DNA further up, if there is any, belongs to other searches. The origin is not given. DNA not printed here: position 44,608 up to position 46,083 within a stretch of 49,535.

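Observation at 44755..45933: Viperin-like radical SAM enzyme fused to a Spo0A-type pseudo-receiver domain (candidate novel defence or regulatory effector)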

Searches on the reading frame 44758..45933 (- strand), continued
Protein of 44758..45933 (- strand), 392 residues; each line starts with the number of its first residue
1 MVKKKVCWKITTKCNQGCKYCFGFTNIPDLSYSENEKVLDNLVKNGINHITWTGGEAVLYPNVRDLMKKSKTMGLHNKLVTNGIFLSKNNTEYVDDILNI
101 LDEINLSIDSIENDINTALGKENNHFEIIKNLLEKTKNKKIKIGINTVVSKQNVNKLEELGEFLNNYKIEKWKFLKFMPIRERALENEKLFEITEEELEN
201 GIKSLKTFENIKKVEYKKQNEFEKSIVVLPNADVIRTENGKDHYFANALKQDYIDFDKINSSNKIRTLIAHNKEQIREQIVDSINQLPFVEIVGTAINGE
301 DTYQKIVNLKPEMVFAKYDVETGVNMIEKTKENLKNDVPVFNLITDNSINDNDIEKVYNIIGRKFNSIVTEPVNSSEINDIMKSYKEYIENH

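Call 34: search_solved_structures(query=A1, max_evalue=0.00001, show_alignments=5)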
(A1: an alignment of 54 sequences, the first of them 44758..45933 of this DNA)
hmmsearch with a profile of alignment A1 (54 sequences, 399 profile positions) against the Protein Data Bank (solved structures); distinct sequences matched with E-value up to 0.00001: 36.
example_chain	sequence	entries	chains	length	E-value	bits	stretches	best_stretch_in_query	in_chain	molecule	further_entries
9dfn_A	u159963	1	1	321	3.9e-28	101.7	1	5-199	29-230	Radical SAM core domain-containing protein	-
9dfu_A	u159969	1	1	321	9.3e-28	100.5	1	6-199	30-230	Radical SAM core domain-containing protein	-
5vsl_A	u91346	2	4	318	8.6e-26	94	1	5-205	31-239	Radical S-adenosyl methionine domain-containing protein 2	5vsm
7n7h_A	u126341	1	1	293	3e-25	92.2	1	6-200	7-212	VIPERIN-LIKE ENZYME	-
6q2p_A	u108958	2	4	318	4e-25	91.8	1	5-204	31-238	Radical S-adenosyl methionine domain-containing protein 2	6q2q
9dfw_A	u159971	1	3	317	4.3e-25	91.7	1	6-198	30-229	Radical SAM core domain-containing protein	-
6b4c_A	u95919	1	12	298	4.7e-25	91.6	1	6-197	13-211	Viperin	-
9dgw_A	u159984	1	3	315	5.5e-25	91.4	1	6-197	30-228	Radical SAM core domain-containing protein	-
7n7i_A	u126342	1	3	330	6.3e-25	91.2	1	6-197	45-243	Viperin-like enzyme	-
6efn_A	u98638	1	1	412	4.7e-15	58.6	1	8-160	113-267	Sporulation killing factor maturation protein SkfB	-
2fb2_A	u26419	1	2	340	1.7e-14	56.8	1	5-178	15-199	Molybdenum cofactor biosynthesis protein A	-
1tv7_A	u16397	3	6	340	3.2e-14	55.9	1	7-178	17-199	Molybdenum cofactor biosynthesis protein A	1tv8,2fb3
7vob_C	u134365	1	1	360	1.2e-12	50.7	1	9-171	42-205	Cytosylglucuronate decarboxylase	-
7voc_C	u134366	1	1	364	1.2e-12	50.7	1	9-171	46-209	Cytosylglucuronate decarboxylase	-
8ai3_A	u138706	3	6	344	5.7e-12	48.5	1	2-172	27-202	Putative peptide biosynthesis protein YydG | Radical SAM core domain-containing protein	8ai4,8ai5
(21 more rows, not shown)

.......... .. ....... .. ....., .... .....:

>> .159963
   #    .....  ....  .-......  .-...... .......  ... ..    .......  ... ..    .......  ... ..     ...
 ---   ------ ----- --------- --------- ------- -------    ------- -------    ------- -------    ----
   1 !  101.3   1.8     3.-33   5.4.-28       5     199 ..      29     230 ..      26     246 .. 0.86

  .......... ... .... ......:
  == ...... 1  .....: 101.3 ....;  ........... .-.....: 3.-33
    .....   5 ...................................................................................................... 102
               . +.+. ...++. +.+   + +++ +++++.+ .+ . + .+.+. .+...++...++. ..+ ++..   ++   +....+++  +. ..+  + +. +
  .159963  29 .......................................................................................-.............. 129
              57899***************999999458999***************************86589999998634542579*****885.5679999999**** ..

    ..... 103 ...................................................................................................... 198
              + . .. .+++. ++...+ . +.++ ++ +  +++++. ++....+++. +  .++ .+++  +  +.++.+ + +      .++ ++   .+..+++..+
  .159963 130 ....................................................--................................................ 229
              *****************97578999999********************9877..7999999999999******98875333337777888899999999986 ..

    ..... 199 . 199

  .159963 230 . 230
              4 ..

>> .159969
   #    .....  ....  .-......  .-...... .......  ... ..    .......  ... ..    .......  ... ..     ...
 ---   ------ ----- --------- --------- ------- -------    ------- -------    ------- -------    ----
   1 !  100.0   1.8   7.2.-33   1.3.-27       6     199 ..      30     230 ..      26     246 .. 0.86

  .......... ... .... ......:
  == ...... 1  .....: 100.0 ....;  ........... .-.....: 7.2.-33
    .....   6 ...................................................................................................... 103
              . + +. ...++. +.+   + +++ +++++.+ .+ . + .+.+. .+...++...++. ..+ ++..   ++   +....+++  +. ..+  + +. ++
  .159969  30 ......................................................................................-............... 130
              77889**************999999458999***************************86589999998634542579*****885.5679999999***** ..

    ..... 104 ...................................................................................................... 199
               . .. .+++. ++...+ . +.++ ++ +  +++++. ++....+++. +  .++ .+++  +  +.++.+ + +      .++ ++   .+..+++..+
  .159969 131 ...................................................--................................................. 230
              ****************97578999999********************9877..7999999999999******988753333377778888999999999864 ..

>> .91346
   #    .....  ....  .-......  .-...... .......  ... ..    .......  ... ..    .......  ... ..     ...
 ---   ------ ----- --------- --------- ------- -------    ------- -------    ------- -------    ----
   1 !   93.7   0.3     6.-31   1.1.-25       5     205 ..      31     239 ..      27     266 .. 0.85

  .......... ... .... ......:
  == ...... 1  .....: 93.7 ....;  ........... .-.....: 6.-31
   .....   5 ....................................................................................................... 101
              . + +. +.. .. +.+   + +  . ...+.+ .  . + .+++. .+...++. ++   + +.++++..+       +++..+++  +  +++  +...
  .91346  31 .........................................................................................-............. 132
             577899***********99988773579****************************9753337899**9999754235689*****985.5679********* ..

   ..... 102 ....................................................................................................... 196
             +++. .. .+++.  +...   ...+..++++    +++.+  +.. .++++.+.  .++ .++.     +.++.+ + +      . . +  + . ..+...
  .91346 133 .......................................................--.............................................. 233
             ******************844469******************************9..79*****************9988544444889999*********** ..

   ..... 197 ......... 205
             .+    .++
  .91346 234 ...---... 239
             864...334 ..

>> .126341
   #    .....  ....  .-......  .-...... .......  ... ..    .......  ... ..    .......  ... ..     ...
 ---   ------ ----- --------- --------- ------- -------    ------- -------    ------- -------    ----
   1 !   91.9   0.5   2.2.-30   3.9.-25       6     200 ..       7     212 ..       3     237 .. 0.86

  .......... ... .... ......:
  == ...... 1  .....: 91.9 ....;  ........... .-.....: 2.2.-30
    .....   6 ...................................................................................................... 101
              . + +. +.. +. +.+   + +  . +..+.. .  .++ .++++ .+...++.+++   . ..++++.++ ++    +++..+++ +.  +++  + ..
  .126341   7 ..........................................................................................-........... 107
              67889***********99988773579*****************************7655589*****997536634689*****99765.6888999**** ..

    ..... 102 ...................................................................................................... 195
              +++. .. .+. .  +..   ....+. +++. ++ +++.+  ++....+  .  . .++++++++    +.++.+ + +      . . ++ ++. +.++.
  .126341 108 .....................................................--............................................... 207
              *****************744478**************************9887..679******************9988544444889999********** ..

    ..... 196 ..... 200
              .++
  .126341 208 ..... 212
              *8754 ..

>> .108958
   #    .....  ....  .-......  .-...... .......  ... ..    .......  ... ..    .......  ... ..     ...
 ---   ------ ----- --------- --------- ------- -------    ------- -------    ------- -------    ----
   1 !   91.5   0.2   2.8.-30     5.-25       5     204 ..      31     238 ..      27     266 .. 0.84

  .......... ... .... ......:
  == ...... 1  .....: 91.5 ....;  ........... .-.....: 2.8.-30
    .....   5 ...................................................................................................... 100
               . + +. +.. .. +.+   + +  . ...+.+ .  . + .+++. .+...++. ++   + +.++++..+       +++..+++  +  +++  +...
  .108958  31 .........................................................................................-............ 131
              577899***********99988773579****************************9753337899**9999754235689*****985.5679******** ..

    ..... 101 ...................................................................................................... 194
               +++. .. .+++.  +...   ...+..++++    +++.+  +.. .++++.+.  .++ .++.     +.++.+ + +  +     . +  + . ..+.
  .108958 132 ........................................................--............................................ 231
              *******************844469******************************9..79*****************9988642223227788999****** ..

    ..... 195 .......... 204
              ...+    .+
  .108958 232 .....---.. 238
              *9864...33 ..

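Call 35: predict_structure(alignment_id=A1)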
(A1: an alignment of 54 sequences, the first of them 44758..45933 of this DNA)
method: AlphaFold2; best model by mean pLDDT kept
length: 392 residues; sequences in the alignment: 54
mean_pLDDT: 90.6   pTM: 0.71
mean pLDDT of the five models: 90.6, 89.6, 89.2, 87.5, 87.2
residues with pLDDT >= 90: 262; 70-90: 118; 50-70: 12; < 50: 0
segments of 3 or more residues with pLDDT < 50: none
pLDDT, mean of each block of 10 residues (from residue 1): 88 87 80 98 96 92 97 97 94 96 97 93 94 96 96 95 97 89 85 90 92 84 84 87 89 84 85 95 92 91 87 90 86 88 87 89 91 92 91 73
secondary structure, 60 per line:
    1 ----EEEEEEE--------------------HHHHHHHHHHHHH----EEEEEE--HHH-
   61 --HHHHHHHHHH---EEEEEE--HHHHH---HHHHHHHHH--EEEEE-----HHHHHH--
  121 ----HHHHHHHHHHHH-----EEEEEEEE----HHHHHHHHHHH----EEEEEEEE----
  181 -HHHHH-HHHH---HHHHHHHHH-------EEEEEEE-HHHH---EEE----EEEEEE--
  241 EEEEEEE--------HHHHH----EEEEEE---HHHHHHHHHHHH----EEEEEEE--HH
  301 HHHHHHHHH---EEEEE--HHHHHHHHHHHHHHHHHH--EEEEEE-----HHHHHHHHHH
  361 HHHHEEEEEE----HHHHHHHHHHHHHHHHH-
elements in order: E5-11 H32-44 E49-54 H63-72 E76-81 H84-88 H92-100 E103-107 H113-118 H125-136 E142-149 H154-164 E169-176 H182-186 H188-191 H195-203 E211-217 H219-222 E226-228 E233-238 E241-247 H256-260 E265-270 H274-285 E290-296 H299-309 E313-317 H320-337 E340-345 H351-364 E365-370 H375-391

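Call 39: fold_search(model_id=the predicted structure, library=pdb)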
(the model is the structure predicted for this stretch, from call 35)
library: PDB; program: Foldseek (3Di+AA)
matches with E <= 10: 1850; with E <= 0.001: 300
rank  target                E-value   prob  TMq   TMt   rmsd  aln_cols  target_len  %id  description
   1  6q2p_B                2.9e-14  1.00  0.58  0.76   3.0       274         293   21  Crystal structure of mouse viperin bound to cytidine triphosphate and S-adenosylhomocysteine (released 2020-01-22)
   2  6q2q_B                5.5e-14  1.00  0.58  0.78   3.0       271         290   22  Crystal structure of mouse viperin bound to uridine triphosphate and S-adenosylhomocysteine (released 2020-01-22)
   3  6q2q_A                9.7e-14  1.00  0.56  0.75   4.2       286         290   21  Crystal structure of mouse viperin bound to uridine triphosphate and S-adenosylhomocysteine (released 2020-01-22)
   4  5vsl_A                1.5e-13  1.00  0.54  0.79   3.0       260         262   22  Crystal structure of viperin with bound [4Fe-4S] cluster and S-adenosylhomocysteine (SAH) (released 2017-06-14)
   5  6q2p_A                1.5e-13  1.00  0.58  0.76   3.2       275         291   21  Crystal structure of mouse viperin bound to cytidine triphosphate and S-adenosylhomocysteine (released 2020-01-22)
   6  5vsm_A                2.3e-13  1.00  0.54  0.80   3.0       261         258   21  Crystal structure of viperin with bound [4Fe-4S] cluster, 5'-deoxyadenosine, and L-methionine (released 2017-06-14)
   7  5vsl_B                2.6e-13  1.00  0.53  0.79   2.8       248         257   22  Crystal structure of viperin with bound [4Fe-4S] cluster and S-adenosylhomocysteine (SAH) (released 2017-06-14)
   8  9dfn                  3.9e-13  1.00  0.56  0.75   3.0       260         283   22  X-ray crystal structure of the second viperin-like enzyme from Trichoderma virens with bound CTP and SAM (released 2025-02-19)
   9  9dfw_B                5.1e-13  1.00  0.56  0.74   2.9       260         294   20  X-ray crystal structure of an engineered Viperin-like enzyme from T. virens with bound CTP and SAM (released 2025-02-12)
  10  9dfu                  5.7e-13  1.00  0.55  0.76   3.1       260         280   21  X-ray crystal structure of the second Viperin-like enzyme from T. virens variant F40H with bound CTP and SAM (released 2025-02-19)
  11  5vsm_B                6.4e-13  1.00  0.52  0.79   2.8       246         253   23  Crystal structure of viperin with bound [4Fe-4S] cluster, 5'-deoxyadenosine, and L-methionine (released 2017-06-14)
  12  9dfw_C                1.9e-12  1.00  0.55  0.75   3.1       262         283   21  X-ray crystal structure of an engineered Viperin-like enzyme from T. virens with bound CTP and SAM (released 2025-02-12)
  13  7n7h                  1.9e-12  1.00  0.56  0.74   4.3       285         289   20  X-ray crystal structure of Viperin-like enzyme from Nematostella vectensis (released 2021-07-07)
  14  9dfw_A                2.6e-12  1.00  0.55  0.75   3.1       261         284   20  X-ray crystal structure of an engineered Viperin-like enzyme from T. virens with bound CTP and SAM (released 2025-02-12)
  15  9dgw_C                3.8e-12  1.00  0.51  0.70   3.3       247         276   21  X-ray crystal structure of the Viperin-like enzyme from T. virens with bound CTP and SAM (released 2025-02-12)
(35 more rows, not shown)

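Call 41: search_dna_similar(query=window:44758-45933:-, collection=phages, mode=protein, max_evalue=0.00001, max_rows=15)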
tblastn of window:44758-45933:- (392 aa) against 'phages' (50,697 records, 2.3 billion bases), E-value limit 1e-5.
Records with a match: 1; places in all: 1; records where one place covers at least 80% of the query: 0.
Best place of each record, by identity: <60% 1.
By first word of the organism name: Caudoviricetes 1.
By host as written in the record: - 1.
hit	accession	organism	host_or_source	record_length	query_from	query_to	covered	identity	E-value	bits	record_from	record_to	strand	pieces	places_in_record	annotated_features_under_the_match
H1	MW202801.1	Caudoviricetes sp.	Manatee Spring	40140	10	127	30%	25.5%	4e-6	55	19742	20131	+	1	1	putative fe/-s oxidoreductase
